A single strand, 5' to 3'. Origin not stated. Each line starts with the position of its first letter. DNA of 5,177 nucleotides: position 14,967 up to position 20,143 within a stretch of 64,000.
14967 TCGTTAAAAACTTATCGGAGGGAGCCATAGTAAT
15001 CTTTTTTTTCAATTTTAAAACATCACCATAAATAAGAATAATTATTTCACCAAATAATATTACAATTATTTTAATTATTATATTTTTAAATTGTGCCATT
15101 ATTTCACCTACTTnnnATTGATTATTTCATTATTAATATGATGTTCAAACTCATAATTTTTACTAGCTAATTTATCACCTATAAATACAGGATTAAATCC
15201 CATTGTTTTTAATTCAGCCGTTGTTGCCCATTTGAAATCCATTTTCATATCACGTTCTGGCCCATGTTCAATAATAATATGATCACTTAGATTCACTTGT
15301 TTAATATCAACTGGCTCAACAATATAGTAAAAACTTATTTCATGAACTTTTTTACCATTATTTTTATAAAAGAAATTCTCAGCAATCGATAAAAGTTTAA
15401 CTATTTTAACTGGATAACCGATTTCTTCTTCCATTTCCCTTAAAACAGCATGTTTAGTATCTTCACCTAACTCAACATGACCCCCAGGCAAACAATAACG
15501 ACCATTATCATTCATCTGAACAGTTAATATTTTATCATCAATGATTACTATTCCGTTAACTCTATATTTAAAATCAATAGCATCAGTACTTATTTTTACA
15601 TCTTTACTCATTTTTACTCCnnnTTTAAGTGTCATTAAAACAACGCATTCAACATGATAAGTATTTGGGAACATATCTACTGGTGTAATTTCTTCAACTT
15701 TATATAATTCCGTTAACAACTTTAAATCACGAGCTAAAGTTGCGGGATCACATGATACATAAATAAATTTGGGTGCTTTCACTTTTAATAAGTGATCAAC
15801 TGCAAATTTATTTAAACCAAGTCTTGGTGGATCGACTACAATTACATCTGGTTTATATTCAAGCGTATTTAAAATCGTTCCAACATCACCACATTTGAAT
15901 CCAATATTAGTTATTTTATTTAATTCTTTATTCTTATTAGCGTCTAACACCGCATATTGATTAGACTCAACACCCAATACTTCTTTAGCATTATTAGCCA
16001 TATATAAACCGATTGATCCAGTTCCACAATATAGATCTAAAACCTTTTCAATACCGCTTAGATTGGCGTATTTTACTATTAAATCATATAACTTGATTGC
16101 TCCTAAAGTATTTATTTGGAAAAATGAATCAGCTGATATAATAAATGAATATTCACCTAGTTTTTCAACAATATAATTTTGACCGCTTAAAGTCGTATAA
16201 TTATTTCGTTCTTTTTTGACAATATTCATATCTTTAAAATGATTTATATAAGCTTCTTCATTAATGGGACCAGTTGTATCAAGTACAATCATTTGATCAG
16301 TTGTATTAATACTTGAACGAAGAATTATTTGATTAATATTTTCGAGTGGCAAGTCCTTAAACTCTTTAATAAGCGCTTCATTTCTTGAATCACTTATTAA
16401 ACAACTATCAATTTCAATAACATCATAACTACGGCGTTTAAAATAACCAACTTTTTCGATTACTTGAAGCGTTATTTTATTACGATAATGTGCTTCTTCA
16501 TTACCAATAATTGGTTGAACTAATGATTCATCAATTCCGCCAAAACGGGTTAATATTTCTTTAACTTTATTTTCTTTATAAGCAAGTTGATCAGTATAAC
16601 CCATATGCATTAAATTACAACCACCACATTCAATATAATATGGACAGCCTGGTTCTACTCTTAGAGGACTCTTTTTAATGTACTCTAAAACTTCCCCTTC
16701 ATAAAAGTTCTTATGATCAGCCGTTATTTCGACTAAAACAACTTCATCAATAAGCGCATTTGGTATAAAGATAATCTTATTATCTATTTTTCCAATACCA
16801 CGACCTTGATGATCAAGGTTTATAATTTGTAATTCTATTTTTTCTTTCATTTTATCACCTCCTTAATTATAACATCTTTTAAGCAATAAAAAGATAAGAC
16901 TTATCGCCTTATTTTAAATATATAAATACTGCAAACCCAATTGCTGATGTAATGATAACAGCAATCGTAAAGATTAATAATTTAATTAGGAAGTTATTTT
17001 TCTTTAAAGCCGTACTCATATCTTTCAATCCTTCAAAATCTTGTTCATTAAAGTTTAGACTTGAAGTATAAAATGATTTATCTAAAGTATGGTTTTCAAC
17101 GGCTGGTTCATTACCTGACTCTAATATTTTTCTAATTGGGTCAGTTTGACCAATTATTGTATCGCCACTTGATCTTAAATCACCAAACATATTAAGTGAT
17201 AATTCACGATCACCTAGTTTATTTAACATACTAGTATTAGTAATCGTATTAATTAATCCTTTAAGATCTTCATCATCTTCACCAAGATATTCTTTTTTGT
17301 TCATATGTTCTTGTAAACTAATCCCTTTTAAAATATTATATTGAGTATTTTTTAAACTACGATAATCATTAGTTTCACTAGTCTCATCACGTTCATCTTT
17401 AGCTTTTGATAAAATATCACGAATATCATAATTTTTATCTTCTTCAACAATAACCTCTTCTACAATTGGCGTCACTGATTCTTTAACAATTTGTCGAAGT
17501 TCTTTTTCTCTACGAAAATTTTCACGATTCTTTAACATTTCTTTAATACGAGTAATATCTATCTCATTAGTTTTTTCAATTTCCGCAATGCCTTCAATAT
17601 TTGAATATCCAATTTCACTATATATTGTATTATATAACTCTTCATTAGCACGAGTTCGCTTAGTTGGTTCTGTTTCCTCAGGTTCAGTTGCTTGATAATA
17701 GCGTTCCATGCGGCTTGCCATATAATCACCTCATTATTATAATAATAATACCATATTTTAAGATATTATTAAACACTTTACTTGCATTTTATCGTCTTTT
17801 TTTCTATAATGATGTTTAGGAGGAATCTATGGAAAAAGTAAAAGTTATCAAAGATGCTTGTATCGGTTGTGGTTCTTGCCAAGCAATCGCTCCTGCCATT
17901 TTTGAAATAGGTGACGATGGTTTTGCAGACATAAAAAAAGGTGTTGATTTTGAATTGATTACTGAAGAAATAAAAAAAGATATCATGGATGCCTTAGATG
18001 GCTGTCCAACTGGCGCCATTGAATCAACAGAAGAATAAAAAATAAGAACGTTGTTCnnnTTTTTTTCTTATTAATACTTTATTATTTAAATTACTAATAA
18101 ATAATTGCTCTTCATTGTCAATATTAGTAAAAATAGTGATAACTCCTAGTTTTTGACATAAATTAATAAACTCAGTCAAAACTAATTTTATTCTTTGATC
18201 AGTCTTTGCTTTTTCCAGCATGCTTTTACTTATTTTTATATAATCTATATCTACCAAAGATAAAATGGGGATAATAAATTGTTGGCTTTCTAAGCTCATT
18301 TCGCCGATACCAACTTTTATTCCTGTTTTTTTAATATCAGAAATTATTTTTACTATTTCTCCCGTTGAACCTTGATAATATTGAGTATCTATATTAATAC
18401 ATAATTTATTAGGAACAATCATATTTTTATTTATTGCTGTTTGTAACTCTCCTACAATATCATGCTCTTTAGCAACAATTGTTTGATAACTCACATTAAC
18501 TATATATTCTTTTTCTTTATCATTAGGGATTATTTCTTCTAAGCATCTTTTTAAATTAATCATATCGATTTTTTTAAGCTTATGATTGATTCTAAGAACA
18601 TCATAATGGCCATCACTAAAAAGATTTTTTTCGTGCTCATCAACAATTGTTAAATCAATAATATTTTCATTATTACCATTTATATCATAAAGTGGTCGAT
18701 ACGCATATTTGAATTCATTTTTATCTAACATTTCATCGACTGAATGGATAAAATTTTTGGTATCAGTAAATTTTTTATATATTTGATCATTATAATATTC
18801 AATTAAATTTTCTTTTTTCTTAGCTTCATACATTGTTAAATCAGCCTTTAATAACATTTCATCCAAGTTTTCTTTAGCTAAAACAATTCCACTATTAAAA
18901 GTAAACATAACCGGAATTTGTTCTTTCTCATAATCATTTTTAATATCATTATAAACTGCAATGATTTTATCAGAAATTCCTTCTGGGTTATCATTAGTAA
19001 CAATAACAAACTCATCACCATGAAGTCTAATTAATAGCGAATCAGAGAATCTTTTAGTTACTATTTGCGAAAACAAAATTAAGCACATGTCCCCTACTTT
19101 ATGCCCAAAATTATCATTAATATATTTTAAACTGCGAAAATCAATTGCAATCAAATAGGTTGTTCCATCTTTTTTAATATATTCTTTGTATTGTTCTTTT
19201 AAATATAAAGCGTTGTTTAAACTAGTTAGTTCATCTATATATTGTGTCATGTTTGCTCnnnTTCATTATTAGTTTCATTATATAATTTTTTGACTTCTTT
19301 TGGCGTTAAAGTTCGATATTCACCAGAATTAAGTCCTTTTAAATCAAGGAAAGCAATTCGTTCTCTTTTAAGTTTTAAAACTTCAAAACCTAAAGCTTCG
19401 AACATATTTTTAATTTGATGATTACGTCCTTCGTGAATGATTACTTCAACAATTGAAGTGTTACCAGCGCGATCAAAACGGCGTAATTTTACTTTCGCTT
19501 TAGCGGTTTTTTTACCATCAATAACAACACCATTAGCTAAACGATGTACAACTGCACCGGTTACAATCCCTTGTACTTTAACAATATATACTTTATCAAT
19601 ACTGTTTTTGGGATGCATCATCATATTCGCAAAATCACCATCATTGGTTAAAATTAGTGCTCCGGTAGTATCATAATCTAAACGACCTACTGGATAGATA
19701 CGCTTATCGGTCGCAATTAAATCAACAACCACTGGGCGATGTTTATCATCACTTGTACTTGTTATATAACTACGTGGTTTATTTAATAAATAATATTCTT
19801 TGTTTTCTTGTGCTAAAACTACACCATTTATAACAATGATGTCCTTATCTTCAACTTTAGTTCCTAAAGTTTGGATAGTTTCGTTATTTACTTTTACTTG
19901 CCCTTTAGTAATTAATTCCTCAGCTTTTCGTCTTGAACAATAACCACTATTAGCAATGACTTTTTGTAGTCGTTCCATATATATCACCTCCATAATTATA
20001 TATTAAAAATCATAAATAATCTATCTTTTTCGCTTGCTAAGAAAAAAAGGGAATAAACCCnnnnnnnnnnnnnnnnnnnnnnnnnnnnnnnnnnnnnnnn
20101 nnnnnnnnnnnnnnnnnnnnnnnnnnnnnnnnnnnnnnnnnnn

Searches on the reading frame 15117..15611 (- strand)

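Call 26: search_protein_families(library=pfam, proteins=[window:15117-15611:-], max_evalue=0.001)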
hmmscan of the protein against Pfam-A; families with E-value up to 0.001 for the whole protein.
window:15117-15611:- (165 aa): 2 families
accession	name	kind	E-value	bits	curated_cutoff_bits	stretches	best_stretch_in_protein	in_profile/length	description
PF00293.34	NUDIX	-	1.1e-15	58.2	21.1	1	20-110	7-105/134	NUDIX domain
PF22327.2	Nudt16-like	-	5.2e-05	23.7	27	1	29-106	25-103/161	U8 snoRNA-decapping enzyme-like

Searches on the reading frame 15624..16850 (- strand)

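Call 26: search_protein_families(library=pfam, proteins=[window:15624-16850:-], max_evalue=0.001)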
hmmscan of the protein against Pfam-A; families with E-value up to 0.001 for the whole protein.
window:15624-16850:- (409 aa): 10 families
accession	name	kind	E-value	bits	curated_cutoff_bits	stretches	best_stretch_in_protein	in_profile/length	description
PF05958.17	tRNA_U5-meth_tr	-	2.8e-25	89.6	23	2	331-407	281-355/357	tRNA (Uracil-5-)-methyltransferase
PF13847.12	Methyltransf_31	-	4.2e-09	36.7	27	1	268-372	5-115/145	Methyltransferase domain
PF01938.26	TRAM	-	7.5e-09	35.8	21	1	5-55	8-61/61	TRAM domain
PF05175.20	MTS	-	3.6e-08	33.7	23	1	268-342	33-107/170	Methyltransferase small domain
PF09445.16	Methyltransf_15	-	7.7e-07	29.3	22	1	268-346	2-84/165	RNA cap guanine-N2 methyltransferase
PF13649.12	Methyltransf_25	-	5.8e-06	27.4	27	1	270-338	1-69/97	Methyltransferase domain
PF03602.21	Cons_hypoth95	-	2.2e-05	24.7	24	1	267-342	42-122/182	Conserved hypothetical protein 95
PF01135.25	PCMT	-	0.00054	20.2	20.3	0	218-322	25-132/210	Protein-L-isoaspartate(D-aspartate) O-methyltransferase (PCMT)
PF06325.19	PrmA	-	0.00055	19.9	22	1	266-338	161-231/296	Ribosomal protein L11 methyltransferase (PrmA)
PF02475.24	TRM5-TYW2_MTfase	-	0.00059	20.3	28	0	268-339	38-110/164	TRM5/TYW2 methyltransferase domain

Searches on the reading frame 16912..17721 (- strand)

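Call 26: search_protein_families(library=pfam, proteins=[window:16912-17721:-], max_evalue=0.001)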
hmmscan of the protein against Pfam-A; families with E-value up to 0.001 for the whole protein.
window:16912-17721:- (270 aa): 0 families

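Call 33: search_protein_families(library=pfam, proteins=[window:16912-17721:-], max_evalue=0.1)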
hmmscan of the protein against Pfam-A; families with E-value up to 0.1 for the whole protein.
window:16912-17721:- (270 aa): 1 family
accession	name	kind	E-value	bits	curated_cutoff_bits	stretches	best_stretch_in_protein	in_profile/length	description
PF21894.1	N4_RNAP_helical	-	0.092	13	27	1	44-132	86-172/216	Bacteriophage N4 RNA polymerase, helical domain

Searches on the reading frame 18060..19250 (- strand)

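Call 26: search_protein_families(library=pfam, proteins=[window:18060-19250:-], max_evalue=0.001)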
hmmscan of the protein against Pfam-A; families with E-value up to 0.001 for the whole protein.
window:18060-19250:- (397 aa): 2 families
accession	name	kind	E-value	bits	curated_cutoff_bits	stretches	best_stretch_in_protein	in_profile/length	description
PF00990.26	GGDEF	-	2.9e-24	86.1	23.8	1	4-147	2-158/161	Diguanylate cyclase, GGDEF domain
PF00563.25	EAL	-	1.4e-15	57.7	31.3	1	171-383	4-217/236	EAL domain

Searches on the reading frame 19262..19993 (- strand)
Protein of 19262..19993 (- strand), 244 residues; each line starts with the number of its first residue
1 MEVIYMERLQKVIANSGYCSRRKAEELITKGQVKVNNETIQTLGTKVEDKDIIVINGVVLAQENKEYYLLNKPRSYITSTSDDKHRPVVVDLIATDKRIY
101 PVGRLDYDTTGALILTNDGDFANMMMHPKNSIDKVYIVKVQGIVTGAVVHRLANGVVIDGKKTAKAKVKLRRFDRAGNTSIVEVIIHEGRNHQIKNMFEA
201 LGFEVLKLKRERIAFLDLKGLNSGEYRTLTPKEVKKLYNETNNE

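Call 26: search_protein_families(library=pfam, proteins=[window:19262-19993:-], max_evalue=0.001)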
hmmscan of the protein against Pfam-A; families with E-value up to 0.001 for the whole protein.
window:19262-19993:- (244 aa): 3 families
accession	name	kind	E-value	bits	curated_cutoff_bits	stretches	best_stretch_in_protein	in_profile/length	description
PF00849.27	PseudoU_synth_2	-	3.9e-25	89.3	26.8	1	67-200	2-152/152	RNA pseudouridylate synthase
PF01479.30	S4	-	2e-13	50.3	22.8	1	7-53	1-48/48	S4 domain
PF22421.1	SYY_C-terminal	-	4.9e-05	23.6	27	1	18-70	31-83/83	Tyrosine--tRNA ligase SYY-like C-terminal domain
